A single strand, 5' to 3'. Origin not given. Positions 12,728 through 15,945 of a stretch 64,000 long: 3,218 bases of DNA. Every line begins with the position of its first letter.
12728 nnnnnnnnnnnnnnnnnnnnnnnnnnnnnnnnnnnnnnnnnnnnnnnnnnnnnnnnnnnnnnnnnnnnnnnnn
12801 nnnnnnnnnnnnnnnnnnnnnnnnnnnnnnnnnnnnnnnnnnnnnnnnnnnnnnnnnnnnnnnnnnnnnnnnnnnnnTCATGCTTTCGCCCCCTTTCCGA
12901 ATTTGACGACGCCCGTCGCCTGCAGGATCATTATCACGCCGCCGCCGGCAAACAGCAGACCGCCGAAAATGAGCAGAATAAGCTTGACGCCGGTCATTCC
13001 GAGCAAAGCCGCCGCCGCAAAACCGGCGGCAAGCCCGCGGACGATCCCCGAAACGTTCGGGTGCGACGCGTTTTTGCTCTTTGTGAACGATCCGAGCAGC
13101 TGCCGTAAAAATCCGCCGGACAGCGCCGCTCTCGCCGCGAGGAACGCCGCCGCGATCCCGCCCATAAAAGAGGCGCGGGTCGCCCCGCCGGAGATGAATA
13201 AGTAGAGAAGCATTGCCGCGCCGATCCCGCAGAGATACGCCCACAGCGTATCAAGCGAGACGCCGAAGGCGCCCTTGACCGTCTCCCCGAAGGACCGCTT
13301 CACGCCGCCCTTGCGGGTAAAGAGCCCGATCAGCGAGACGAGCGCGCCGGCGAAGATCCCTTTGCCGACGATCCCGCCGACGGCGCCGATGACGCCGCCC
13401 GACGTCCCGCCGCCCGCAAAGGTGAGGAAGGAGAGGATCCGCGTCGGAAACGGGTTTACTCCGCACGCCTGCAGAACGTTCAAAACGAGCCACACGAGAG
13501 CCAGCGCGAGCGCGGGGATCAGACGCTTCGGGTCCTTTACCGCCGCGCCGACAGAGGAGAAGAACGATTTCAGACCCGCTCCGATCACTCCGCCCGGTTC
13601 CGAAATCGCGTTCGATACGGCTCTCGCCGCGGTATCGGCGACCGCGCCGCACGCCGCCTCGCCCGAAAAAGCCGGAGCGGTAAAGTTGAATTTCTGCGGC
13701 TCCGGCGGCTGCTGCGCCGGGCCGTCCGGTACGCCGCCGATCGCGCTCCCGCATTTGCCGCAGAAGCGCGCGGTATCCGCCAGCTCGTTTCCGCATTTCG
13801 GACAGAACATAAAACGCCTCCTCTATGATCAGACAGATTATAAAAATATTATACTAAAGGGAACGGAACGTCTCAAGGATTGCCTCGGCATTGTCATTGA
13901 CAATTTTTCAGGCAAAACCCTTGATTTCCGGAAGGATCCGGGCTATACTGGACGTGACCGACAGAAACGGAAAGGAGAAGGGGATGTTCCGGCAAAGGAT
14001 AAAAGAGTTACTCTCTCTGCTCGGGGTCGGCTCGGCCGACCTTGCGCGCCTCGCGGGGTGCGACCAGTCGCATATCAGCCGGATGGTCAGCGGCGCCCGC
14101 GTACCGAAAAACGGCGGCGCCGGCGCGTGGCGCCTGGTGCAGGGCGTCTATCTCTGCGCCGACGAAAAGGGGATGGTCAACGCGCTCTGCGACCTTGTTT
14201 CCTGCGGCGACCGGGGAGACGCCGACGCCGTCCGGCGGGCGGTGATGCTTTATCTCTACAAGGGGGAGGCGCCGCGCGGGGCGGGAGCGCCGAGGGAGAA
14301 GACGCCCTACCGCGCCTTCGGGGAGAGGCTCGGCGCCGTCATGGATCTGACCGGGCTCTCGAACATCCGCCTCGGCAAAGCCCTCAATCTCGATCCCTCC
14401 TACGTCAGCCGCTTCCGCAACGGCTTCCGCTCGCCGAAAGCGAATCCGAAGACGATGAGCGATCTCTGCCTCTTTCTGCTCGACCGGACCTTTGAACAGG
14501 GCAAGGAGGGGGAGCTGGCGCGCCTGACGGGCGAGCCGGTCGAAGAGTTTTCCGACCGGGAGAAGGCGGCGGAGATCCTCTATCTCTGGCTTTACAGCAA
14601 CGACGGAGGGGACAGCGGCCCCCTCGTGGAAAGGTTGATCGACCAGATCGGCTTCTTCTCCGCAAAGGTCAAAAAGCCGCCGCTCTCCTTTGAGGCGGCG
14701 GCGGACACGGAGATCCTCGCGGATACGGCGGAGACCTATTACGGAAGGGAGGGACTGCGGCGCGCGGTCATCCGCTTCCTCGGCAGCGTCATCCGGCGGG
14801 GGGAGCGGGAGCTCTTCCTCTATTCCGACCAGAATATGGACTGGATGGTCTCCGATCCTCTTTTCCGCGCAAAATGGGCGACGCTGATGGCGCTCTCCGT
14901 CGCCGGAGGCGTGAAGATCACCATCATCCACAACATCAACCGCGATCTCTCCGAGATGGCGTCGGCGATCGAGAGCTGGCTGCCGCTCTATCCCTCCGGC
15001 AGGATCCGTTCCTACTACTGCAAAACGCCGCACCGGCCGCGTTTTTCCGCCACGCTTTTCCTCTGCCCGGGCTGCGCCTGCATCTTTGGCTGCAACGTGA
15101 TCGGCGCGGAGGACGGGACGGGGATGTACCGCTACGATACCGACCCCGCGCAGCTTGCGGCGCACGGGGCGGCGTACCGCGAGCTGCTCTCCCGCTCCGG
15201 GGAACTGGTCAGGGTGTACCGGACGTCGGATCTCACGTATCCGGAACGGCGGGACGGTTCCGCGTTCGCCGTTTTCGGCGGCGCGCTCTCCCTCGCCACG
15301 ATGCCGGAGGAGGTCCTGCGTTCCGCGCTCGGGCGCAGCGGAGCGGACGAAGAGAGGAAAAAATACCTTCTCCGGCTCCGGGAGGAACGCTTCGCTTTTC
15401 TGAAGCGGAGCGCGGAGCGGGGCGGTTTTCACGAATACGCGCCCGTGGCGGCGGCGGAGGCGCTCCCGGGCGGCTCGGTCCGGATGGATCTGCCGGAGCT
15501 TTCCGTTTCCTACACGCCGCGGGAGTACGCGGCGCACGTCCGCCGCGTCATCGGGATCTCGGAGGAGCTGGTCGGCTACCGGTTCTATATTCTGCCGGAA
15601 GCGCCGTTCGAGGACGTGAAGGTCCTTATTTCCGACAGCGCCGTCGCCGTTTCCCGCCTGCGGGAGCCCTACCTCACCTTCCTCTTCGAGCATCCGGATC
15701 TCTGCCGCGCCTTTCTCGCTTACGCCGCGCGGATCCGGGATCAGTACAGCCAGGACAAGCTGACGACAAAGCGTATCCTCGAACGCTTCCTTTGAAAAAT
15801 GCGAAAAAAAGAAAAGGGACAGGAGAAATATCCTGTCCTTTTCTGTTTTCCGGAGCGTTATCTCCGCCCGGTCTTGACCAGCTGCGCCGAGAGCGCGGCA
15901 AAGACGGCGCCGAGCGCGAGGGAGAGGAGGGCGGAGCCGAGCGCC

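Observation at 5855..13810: Uncharacterised envelope operon: three proteins with N-terminal zinc ribbons, a 1146-aa exported protein and a small 3-TM protein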

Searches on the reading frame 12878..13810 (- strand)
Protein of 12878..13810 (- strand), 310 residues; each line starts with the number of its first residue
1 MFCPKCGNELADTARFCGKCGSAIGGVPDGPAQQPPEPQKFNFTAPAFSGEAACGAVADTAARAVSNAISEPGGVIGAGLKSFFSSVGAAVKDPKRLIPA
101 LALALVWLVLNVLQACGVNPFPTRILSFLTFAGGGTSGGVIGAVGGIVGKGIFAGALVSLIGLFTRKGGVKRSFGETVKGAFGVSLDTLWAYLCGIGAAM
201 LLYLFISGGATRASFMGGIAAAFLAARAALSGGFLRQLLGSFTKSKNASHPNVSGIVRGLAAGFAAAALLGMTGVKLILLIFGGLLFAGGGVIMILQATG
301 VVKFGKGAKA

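Call 3: search_protein_families(library=pfam, proteins=[window:12878-13810:-], max_evalue=0.1)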
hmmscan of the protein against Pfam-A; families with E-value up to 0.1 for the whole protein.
window:12878-13810:- (310 aa): 7 families
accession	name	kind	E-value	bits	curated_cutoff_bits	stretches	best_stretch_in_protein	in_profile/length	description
PF13240.11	Zn_Ribbon_1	-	4.5e-09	36.2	25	1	2-23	1-22/23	zinc-ribbon domain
PF12773.13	DZR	-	3.5e-05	24.3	27.3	1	3-24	1-22/45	Double zinc ribbon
PF13248.11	Zn_ribbon_3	-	0.0002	21.1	27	1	3-22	5-24/26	zinc-ribbon domain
PF09297.16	Zn_ribbon_NUD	-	0.00043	20.4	24.8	1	12-25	1-14/32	NADH pyrophosphatase zinc ribbon domain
PF24463.1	DUF7577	-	0.0025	17.8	28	1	2-23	4-25/27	Domain of unknown function (DUF7577)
PF24460.1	DUF7575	-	0.032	14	28.5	1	3-22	6-25/28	Domain of unknown function (DUF7575)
PF14803.11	Zn_ribbon_Nudix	-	0.077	13.4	25.6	0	2-10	2-10/34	Nudix N-terminal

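Call 4: search_protein_families(library=ncbifam, proteins=[window:12878-13810:-], max_evalue=0.1)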
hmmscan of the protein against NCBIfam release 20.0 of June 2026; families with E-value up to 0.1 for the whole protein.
window:12878-13810:- (310 aa): 0 families

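Call 5: search_protein_families(library=phrogs, proteins=[window:12878-13810:-], max_evalue=0.1)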
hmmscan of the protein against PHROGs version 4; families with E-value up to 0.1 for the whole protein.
window:12878-13810:- (310 aa): 5 families
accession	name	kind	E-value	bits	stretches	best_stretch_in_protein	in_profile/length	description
phrog_2546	-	unknown function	4.8e-05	24.7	1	1-25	1-25/180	-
phrog_6586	-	unknown function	0.018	15.9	1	1-24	4-27/129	-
phrog_4852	-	unknown function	0.054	14.2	1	2-60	15-72/194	-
phrog_32850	-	unknown function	0.077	14.6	0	216-260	1-45/73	-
phrog_10292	-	unknown function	0.082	13.9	1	1-32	4-27/136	-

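Call 6: search_protein_families(library=padloc, proteins=[window:12878-13810:-], max_evalue=0.1)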
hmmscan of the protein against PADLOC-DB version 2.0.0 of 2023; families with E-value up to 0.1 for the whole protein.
window:12878-13810:- (310 aa): 0 families

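Call 20: find_homologous_proteins(query=window:12878-13810:-)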
Query window:12878-13810:- (310 aa): 147 proteins with E <= 0.001 among 8000 candidates; the best 120 are listed.
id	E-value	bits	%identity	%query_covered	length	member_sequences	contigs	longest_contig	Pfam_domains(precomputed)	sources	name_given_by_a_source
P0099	1.7e-185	634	99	100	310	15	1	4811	PF13240.12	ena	-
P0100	1.6e-181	621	96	100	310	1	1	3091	PF13240.12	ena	-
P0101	1.8e-160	552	86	100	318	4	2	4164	PF13240.12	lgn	-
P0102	2.8e-131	456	70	99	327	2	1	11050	PF13240.12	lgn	-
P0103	2.1e-130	453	71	100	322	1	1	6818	PF13240.12,PF12773.14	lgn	-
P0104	3.7e-130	452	70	100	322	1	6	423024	PF13240.12,PF12773.14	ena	-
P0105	6.3e-130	451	70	100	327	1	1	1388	PF13240.12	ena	-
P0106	1.2e-129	450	70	100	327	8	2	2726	PF13240.12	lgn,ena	-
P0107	3.3e-129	449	69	100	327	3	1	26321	PF13240.12,PF12773.14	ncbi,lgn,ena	-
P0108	5.0e-129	448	69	99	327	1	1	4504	PF13240.12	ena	-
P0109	6.0e-129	448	69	100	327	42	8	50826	PF13240.12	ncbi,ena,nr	ncbi:MAG: zinc-ribbon domain-containing protein [Oscillospiraceae bacterium]|nr:zinc-ribbon domain-c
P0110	7.1e-129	448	69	100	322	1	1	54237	PF13240.12,PF12773.14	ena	-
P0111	1.6e-128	447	70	100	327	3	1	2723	PF13240.12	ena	-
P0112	1.6e-128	447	69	100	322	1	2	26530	PF13240.12,PF12773.14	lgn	-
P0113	2.3e-128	446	69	100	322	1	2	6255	PF13240.12,PF12773.14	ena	-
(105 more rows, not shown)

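Call 42: predict_structure(alignment_id=A2)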
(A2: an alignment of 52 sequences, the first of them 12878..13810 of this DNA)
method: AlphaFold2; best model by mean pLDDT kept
length: 310 residues; sequences in the alignment: 52
mean_pLDDT: 73.0   pTM: 0.52
mean pLDDT of the five models: 73.0, 71.2, 69.7, 68.3, 64.1
residues with pLDDT >= 90: 67; 70-90: 113; 50-70: 94; < 50: 36
segments of 3 or more residues with pLDDT < 50: 27-37, 65-73, 133-135
pLDDT, mean of each block of 10 residues (from residue 1): 91 89 63 45 54 53 48 52 68 75 71 71 56 52 59 62 58 70 83 96 91 86 87 83 76 92 93 91 96 90 63
secondary structure, 60 per line:
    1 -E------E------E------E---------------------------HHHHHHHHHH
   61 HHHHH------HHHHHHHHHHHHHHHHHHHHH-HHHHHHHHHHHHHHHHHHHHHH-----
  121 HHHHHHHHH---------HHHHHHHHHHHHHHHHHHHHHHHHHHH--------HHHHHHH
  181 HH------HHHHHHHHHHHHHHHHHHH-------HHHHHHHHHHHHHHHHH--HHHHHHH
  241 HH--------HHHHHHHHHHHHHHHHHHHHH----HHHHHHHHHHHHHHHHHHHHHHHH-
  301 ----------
elements in order: H51-65 H72-92 H94-115 H121-129 H139-165 H174-182 H189-207 H215-231 H234-242 H251-271 H276-299

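Call 49: search_solved_structures(query=A2, max_evalue=5)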
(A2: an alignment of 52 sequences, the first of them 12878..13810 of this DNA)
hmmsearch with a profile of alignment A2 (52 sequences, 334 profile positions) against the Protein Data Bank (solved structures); distinct sequences matched with E-value up to 5: 12.
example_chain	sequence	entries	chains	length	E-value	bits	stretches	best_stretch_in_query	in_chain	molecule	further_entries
5a8i_A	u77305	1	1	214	0.0051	19.4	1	2-42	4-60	ARNA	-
8s05_C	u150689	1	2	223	0.0057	19.2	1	2-42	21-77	Conserved protein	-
9sfa_A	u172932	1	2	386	0.23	13.9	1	3-31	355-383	Putative regulatory protein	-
7r81_l1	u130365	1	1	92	0.28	13.6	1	2-40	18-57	Ribosomal protein L37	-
7olc_Lj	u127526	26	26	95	0.41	13.1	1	2-38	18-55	Ribosomal protein L37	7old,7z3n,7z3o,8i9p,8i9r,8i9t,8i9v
7ah2_AAA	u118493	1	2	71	0.6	12.6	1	1-27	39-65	E3 ubiquitin-protein ligase Mdm2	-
9qtr_i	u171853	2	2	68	0.7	12.4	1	1-31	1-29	Conserved protein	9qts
7wji_D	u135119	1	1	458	2.3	10.7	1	11-74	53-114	Transmembrane protein FAM155A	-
6xiw_B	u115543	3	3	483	2.5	10.6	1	11-74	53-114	Transmembrane protein FAM155A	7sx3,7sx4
7cm3_B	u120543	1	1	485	2.5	10.5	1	11-74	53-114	Transmembrane protein FAM155A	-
4s3o_C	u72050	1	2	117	2.7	10.4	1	2-42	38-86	Polycomb group RING finger protein 5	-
7cu3_B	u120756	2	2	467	4.4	9.7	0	11-80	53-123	Transmembrane protein FAM155A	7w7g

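Call 98: list_cluster_members(proteins=[window:12878-13810:-, window:9441-12881:-, window:8670-9404:-, window:6229-8568:-, window:5855-6157:-, window:13984-15795:+])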
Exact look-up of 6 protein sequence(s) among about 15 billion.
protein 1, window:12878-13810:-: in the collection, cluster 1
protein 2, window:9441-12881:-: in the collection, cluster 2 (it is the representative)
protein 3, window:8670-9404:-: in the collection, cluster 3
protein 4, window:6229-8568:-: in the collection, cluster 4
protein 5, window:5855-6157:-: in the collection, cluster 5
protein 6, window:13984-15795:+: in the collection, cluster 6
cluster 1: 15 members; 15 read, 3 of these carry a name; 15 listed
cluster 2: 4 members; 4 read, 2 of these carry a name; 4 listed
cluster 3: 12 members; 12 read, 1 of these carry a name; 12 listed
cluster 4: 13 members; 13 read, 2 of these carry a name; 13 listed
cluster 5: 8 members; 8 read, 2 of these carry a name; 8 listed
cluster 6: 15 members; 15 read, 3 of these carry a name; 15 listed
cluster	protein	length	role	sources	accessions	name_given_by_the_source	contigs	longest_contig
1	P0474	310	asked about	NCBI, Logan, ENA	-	-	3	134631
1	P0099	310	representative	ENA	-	-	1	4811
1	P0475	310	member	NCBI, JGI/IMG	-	hypothetical protein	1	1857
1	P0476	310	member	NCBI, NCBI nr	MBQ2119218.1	MAG: zinc ribbon domain-containing protein [Clostridia bacterium] | zinc ribbon domain-containing protein [Clostridia bacterium]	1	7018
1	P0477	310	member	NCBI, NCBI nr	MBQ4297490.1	MAG: zinc ribbon domain-containing protein [Clostridia bacterium] | zinc ribbon domain-containing protein [Clostridia bacterium]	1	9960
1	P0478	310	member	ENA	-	-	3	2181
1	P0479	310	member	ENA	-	-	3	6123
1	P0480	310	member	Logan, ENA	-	-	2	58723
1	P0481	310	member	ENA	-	-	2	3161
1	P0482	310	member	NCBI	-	-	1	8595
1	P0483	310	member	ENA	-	-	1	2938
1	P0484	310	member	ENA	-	-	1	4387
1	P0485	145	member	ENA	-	-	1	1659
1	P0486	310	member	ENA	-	-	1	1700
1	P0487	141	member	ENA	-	-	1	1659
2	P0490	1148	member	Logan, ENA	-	-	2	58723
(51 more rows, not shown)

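Call 104: find_encoding_contigs(protein=P0490, flank=10000, max_places=2)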
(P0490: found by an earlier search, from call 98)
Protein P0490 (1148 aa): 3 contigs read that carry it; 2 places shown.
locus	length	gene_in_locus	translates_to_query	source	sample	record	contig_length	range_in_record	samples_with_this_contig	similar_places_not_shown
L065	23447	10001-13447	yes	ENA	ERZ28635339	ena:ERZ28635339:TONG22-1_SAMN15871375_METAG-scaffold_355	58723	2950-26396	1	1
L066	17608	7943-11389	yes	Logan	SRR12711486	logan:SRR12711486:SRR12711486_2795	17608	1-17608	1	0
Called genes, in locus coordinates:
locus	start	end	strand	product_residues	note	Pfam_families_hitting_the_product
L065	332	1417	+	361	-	PF06426:SATase_N (weak), PF14602:Hexapep_2 (faint), PF00132:Hexapep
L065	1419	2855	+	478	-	PF01406:tRNA-synt_1e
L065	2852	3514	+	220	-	PF01712:dNK (faint), PF02223:Thymidylate_kin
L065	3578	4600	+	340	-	PF17761:DUF1016_N, PF06250:YhcG_C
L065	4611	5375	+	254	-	PF00005:ABC_tran, PF13304:AAA_21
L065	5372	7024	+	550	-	PF16962:ABC_export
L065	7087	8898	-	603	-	PF01381:HTH_3 (faint), PF13560:HTH_31 (faint)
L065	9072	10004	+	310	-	PF13240:Zn_Ribbon_1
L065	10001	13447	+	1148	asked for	-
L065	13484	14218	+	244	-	PF12773:DZR (faint), PF13240:Zn_Ribbon_1 (weak)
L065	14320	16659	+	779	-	PF13240:Zn_Ribbon_1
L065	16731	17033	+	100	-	-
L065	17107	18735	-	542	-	PF02065:Melibiase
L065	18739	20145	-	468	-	PF07690:MFS_1, PF13347:MFS_2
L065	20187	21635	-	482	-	PF22052:DUF6937, PF22053:DUF6938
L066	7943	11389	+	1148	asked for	-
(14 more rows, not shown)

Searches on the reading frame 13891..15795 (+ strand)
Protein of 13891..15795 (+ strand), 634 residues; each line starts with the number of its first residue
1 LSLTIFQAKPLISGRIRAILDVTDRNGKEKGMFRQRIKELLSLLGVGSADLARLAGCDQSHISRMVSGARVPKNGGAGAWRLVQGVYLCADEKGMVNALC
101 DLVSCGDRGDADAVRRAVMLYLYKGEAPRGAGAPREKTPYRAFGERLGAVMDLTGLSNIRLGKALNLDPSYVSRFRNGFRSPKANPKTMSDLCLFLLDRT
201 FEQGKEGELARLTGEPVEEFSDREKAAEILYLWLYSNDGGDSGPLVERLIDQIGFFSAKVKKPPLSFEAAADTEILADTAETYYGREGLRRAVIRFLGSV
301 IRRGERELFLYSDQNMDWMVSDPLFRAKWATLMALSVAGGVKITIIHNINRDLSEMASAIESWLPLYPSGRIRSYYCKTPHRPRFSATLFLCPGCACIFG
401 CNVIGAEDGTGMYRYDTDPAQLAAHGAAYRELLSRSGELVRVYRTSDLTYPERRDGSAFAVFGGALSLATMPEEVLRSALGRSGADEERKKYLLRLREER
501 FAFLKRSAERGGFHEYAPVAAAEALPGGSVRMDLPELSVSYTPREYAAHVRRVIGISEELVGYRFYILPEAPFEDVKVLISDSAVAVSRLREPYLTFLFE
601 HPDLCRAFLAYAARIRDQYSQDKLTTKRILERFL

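Call 3: search_protein_families(library=pfam, proteins=[window:13891-15795:+], max_evalue=0.1)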
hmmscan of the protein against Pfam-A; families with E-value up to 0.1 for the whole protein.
window:13891-15795:+ (634 aa): 4 families
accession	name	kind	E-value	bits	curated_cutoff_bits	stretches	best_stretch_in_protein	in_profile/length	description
PF13560.12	HTH_31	-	1.8e-07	31.8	27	1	45-73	14-43/64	Helix-turn-helix domain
PF01381.28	HTH_3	-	2.1e-05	24.9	23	0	155-183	9-37/55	Helix-turn-helix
PF13443.12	HTH_26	-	0.0087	16.7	22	0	36-70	1-37/63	Cro/C1-type HTH DNA-binding domain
PF13338.12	AbiEi_4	-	0.03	14.9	25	0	35-66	1-33/49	Transcriptional regulator, AbiEi antitoxin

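Call 4: search_protein_families(library=ncbifam, proteins=[window:13891-15795:+], max_evalue=0.1)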
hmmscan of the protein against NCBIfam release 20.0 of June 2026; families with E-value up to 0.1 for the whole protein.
window:13891-15795:+ (634 aa): 0 families

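Call 5: search_protein_families(library=phrogs, proteins=[window:13891-15795:+], max_evalue=0.1)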
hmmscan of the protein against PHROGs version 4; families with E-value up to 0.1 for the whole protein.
window:13891-15795:+ (634 aa): 9 families
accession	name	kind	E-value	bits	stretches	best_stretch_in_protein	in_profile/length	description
phrog_2328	-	transcription regulation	3.5e-09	37.5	2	32-86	15-69/128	transcriptional repressor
phrog_8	-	transcription regulation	1.1e-06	29.4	1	25-196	69-208/346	transcriptional regulator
phrog_2439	-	transcription regulation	0.0021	18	0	34-73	9-48/367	transcriptional regulator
phrog_2967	-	transcription regulation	0.0045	17.6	0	136-195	4-61/225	transcriptional regulator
phrog_1373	-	transcription regulation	0.0051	17.8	0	33-72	64-103/166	transcriptional regulator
phrog_725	-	transcription regulation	0.0073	17.2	0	42-67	22-47/101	CII-like regulator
phrog_34939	-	unknown function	0.045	14.4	0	33-70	10-47/280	-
phrog_6223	-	transcription regulation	0.054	14.6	0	50-69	22-41/73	transcriptional repressor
phrog_1124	-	transcription regulation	0.071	13.7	0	148-184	10-49/177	transcriptional regulator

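Call 6: search_protein_families(library=padloc, proteins=[window:13891-15795:+], max_evalue=0.1)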
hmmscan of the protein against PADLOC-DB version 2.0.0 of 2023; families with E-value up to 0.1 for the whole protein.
window:13891-15795:+ (634 aa): 5 families
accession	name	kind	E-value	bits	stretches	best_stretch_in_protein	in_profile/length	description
PDLC04142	capH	-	0.00013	20.9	0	32-66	6-40/103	capH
PDLC03953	RmrA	-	0.00017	18.9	0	35-71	8-44/373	-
PDLC03948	RmrA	-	0.00051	17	1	144-185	10-51/397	-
PDLC03951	RmrA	-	0.002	15.2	0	144-194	10-58/400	-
PDLC03664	Control_protein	-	0.0081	14.6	0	33-70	14-51/74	control protein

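Call 82: search_solved_structures(query=window:13984-15795:+, max_evalue=1)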
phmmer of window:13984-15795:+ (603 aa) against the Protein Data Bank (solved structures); distinct sequences matched with E-value up to 1: 7.
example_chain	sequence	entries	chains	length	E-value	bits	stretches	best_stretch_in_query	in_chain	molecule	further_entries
6vci_C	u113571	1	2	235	0.012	17.5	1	91-189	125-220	Lipophilic envelope-spanning tunnel protein LetB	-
6kz3_A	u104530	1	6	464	0.026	16.4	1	91-189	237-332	Intermembrane transport protein YebT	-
7see_A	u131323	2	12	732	0.055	15.3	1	91-189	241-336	MCE family protein, Intermembrane transport protein YebT chimera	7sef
6v0c_A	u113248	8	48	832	0.062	15.2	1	91-189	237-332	Intermembrane transport protein YebT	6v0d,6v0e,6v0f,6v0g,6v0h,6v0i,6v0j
9n8w_B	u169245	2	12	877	0.067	15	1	91-189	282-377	Intermembrane transport protein YebT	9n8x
7lq2_B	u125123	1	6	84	0.6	11.9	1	426-496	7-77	RR RsiG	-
7lq3_B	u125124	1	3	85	0.64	11.8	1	426-496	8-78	RsiG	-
